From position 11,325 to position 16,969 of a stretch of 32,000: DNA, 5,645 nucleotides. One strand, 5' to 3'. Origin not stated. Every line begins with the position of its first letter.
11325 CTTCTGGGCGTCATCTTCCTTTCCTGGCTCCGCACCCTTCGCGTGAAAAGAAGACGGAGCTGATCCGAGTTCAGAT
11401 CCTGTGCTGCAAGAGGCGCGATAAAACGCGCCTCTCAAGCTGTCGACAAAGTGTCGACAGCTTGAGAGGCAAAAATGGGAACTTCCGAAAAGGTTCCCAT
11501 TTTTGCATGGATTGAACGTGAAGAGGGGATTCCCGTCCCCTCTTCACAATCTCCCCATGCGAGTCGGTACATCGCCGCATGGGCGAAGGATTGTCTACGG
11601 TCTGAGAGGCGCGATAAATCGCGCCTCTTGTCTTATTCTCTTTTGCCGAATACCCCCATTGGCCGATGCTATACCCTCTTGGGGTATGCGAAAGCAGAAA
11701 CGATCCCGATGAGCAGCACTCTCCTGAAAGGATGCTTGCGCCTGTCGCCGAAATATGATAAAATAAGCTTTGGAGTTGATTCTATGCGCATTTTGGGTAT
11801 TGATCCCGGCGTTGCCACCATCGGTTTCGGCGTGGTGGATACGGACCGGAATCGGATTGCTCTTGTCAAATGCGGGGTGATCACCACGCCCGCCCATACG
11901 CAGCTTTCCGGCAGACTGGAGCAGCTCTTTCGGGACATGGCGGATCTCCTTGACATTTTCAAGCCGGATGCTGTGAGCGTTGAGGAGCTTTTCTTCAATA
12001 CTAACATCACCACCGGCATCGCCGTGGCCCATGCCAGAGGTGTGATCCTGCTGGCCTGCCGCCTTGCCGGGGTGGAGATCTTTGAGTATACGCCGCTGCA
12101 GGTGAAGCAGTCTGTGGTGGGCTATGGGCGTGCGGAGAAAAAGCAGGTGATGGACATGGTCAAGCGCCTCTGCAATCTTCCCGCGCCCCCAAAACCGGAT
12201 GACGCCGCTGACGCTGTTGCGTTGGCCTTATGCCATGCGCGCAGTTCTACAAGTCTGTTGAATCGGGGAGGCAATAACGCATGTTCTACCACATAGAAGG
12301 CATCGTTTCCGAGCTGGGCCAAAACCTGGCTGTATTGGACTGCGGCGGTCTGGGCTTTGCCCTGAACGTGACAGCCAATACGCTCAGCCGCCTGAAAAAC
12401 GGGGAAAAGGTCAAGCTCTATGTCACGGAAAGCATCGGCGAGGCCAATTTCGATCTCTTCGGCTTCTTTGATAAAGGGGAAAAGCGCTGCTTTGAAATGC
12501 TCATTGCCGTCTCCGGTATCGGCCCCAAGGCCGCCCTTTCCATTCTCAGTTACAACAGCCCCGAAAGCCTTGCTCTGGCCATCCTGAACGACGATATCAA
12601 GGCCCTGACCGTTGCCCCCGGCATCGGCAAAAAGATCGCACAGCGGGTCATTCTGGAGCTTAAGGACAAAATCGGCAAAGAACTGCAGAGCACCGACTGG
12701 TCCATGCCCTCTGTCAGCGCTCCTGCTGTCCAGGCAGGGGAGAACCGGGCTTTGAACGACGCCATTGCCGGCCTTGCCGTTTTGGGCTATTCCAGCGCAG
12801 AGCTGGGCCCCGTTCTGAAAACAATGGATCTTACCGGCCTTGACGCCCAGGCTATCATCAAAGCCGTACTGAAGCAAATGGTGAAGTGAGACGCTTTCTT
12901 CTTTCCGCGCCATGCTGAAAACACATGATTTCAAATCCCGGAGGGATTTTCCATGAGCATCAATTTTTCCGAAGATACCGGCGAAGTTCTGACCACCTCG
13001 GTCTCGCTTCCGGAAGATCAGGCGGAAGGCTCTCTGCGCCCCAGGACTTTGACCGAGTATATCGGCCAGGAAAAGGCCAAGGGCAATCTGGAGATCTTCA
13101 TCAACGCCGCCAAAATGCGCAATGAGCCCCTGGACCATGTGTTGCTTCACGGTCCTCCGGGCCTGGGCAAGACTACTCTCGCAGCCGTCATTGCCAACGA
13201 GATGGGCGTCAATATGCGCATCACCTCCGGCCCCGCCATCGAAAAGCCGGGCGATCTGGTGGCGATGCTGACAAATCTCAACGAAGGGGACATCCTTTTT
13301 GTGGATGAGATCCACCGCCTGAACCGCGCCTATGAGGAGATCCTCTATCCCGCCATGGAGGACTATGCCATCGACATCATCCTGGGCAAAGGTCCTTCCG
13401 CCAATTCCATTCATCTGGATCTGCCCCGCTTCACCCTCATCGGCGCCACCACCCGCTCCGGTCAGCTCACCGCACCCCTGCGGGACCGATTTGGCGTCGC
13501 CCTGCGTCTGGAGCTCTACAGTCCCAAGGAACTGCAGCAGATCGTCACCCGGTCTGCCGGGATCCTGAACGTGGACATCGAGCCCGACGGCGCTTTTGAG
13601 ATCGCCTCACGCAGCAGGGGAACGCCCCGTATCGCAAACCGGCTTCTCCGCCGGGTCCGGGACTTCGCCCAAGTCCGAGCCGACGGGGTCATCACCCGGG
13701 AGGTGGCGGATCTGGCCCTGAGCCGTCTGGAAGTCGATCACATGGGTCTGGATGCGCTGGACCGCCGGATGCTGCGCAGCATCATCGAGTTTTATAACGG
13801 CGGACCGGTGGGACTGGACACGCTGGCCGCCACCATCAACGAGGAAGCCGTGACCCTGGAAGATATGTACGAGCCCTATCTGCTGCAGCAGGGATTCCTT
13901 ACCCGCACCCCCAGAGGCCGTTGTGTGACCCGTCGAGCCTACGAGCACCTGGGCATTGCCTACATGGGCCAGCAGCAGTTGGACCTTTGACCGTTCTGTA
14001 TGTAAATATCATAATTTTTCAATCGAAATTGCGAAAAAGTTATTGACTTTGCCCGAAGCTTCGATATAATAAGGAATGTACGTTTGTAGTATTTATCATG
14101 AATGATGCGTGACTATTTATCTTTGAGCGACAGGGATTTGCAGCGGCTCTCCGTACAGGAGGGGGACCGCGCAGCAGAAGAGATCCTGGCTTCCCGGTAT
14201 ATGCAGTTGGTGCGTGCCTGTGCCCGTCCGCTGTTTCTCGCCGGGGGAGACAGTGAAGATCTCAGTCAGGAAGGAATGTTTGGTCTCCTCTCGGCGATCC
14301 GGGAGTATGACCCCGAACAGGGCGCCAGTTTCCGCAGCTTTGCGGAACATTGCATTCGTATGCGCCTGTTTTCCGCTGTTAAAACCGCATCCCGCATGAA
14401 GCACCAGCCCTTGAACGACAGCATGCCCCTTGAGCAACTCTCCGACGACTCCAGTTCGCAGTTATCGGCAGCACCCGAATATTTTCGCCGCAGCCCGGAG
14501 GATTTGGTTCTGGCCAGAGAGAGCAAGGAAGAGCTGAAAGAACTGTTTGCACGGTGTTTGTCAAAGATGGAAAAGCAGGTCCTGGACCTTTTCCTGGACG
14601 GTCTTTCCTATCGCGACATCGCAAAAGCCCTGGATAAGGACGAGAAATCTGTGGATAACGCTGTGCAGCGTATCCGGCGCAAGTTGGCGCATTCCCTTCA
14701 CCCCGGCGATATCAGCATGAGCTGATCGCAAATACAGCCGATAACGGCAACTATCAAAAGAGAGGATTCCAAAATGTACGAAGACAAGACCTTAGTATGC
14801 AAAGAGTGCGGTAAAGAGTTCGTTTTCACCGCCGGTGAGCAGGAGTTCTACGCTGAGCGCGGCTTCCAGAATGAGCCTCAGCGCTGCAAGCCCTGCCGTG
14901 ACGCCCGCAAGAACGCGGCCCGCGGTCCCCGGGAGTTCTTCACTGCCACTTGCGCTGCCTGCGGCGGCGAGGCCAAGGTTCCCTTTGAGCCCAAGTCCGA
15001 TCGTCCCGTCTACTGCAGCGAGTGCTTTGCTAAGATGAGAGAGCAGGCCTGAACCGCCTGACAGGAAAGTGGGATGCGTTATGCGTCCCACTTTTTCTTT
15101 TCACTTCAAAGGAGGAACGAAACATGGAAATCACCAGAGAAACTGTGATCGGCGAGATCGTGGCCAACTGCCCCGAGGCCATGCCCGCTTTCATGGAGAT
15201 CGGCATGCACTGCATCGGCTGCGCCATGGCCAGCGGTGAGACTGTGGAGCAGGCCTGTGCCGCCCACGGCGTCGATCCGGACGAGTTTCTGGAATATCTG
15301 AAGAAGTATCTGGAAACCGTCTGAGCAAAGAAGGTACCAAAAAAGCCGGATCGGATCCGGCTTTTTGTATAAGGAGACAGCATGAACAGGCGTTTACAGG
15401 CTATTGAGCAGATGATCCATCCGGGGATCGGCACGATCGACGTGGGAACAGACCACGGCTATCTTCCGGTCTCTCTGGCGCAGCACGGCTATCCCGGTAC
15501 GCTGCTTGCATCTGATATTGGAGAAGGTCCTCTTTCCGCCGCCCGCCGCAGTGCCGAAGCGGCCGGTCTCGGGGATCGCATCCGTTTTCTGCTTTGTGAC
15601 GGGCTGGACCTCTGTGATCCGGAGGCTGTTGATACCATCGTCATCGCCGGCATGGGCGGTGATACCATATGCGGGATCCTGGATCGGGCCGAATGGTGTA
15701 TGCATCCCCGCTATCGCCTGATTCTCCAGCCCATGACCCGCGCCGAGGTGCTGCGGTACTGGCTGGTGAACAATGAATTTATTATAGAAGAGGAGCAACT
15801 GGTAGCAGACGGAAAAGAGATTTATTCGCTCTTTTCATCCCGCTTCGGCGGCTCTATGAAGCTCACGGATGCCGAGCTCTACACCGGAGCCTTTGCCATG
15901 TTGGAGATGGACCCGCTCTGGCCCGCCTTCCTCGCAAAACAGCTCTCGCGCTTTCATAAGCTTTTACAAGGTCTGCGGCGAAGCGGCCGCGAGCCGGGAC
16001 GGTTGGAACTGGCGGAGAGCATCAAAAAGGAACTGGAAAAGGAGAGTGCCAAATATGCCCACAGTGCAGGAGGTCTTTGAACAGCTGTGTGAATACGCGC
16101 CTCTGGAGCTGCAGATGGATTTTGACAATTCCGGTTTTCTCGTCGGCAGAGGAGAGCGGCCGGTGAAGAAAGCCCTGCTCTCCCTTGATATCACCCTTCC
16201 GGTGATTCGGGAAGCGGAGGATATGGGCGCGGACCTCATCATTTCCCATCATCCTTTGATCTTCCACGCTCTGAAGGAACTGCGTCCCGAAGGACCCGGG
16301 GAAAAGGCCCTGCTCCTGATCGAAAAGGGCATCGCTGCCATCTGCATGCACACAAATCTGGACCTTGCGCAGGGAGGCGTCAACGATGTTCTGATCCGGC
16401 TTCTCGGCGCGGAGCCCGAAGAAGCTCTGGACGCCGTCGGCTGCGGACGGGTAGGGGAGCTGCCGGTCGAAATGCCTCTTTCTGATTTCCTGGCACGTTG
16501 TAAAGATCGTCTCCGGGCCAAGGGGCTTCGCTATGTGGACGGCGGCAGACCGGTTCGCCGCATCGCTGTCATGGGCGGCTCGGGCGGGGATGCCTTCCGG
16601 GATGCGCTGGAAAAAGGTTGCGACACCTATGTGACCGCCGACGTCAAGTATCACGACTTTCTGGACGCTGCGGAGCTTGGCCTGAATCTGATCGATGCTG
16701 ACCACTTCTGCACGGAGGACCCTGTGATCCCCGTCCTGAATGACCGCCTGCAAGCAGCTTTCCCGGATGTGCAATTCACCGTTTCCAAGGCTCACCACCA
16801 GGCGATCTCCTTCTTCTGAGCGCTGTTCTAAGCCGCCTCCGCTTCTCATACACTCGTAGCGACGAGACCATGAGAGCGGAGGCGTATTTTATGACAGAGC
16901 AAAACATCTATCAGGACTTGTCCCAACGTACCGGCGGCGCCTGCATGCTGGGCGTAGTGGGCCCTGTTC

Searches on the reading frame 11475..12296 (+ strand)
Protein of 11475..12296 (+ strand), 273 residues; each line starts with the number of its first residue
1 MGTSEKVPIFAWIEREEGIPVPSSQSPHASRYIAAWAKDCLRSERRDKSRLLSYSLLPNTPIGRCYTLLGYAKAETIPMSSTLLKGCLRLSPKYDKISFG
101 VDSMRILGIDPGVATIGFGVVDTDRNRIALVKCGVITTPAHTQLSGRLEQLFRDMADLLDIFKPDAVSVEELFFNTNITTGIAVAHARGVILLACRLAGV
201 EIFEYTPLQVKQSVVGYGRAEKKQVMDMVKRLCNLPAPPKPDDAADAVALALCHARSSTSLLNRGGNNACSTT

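Call 83: search_protein_families(library=pfam, proteins=[window:11475-12296:+], max_evalue=0.00001)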
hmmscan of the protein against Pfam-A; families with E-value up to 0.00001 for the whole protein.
window:11475-12296:+ (273 aa): 1 family
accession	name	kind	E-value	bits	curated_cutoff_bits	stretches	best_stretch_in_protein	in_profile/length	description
PF02075.23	RuvC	-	4e-47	160.3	22.2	1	106-254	1-148/148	Crossover junction endodeoxyribonuclease RuvC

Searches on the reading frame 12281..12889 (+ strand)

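Call 83: search_protein_families(library=pfam, proteins=[window:12281-12889:+], max_evalue=0.00001)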
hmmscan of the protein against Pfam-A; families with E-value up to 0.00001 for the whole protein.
window:12281-12889:+ (202 aa): 4 families
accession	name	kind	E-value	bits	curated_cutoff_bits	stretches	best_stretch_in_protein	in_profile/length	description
PF14520.12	HHH_5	-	3.8e-17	63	27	1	71-129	1-57/57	Helix-hairpin-helix domain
PF01330.27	RuvA_N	-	8.2e-16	58.3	23.6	1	1-61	1-61/61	RuvA N terminal domain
PF00633.29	HHH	-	3e-07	30.4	24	0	72-91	11-30/30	Helix-hairpin-helix motif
PF07499.19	RuvA_C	-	5.1e-06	27.3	24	1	157-200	2-46/47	RuvA, C-terminal domain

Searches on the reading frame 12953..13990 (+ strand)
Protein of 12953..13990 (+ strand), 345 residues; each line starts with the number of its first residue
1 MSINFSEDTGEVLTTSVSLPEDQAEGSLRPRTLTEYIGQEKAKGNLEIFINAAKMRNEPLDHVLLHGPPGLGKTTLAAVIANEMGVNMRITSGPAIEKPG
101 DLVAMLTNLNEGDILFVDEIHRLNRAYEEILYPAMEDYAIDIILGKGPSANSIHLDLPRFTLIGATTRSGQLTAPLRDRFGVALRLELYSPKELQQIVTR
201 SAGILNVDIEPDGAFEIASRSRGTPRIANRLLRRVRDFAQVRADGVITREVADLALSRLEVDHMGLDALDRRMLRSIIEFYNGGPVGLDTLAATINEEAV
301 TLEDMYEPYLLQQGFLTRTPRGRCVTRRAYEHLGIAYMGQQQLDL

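Call 83: search_protein_families(library=pfam, proteins=[window:12953-13990:+], max_evalue=0.00001)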
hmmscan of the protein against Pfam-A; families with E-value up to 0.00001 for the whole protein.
window:12953-13990:+ (345 aa): 5 families
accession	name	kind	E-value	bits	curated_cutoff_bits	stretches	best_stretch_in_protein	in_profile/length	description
PF05496.18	RuvB_N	-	1.3e-80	269.2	27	1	28-186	1-159/159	Holliday junction DNA helicase RuvB P-loop domain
PF17864.7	AAA_lid_4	-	2.4e-34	117.3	27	1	189-262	1-74/74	RuvB AAA lid domain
PF05491.19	RuvB_C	-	6.7e-25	87.3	24.7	1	264-333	2-71/72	RuvB C-terminal winged helix domain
PF00004.35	AAA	-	6.7e-21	75.5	21.2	1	63-186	1-129/131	ATPase family associated with various cellular activities (AAA)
PF07728.20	AAA_5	-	1.6e-09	38.3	22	1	62-180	1-139/139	AAA domain (dynein-related subfamily)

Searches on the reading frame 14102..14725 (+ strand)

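Call 83: search_protein_families(library=pfam, proteins=[window:14102-14725:+], max_evalue=0.00001)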
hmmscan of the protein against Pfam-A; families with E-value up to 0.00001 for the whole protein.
window:14102-14725:+ (207 aa): 3 families
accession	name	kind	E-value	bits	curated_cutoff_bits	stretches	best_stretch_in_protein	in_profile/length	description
PF04542.20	Sigma70_r2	-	2.4e-12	46.9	24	1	29-98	1-70/71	Sigma-70 region 2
PF08281.18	Sigma70_r4_2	-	7.8e-09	35.5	25.7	1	153-195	11-54/54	Sigma-70, region 4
PF00196.25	GerE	-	2.3e-06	27.6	23.5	1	153-195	3-45/57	Bacterial regulatory proteins, luxR family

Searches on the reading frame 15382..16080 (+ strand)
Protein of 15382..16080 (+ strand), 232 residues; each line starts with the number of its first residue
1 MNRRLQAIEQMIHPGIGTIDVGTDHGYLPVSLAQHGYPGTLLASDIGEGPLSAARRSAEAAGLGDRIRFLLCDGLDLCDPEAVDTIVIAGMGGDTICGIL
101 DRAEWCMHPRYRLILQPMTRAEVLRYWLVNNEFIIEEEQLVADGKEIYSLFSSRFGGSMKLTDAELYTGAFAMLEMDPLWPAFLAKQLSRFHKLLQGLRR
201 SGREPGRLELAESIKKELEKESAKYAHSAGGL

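Call 83: search_protein_families(library=pfam, proteins=[window:15382-16080:+], max_evalue=0.00001)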
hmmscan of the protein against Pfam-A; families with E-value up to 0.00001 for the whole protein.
window:15382-16080:+ (232 aa): 2 families
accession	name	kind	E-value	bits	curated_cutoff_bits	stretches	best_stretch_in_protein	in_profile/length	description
PF12847.13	Methyltransf_18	-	1.2e-46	158.9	27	1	1-150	1-150/151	Methyltransferase domain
PF04816.18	TrmK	-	1.8e-39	135.8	27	1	19-215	2-201/205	tRNA (adenine(22)-N(1))-methyltransferase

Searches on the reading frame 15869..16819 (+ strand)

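Call 83: search_protein_families(library=pfam, proteins=[window:15869-16819:+], max_evalue=0.00001)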
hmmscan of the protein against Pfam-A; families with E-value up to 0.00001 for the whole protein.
window:15869-16819:+ (316 aa): 1 family
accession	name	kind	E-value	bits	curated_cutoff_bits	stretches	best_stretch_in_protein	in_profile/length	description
PF01784.24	DUF34_NIF3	-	3.1e-72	243.7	23.4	1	65-308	2-252/256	Duf34/NIF3 (NGG1p interacting factor 3)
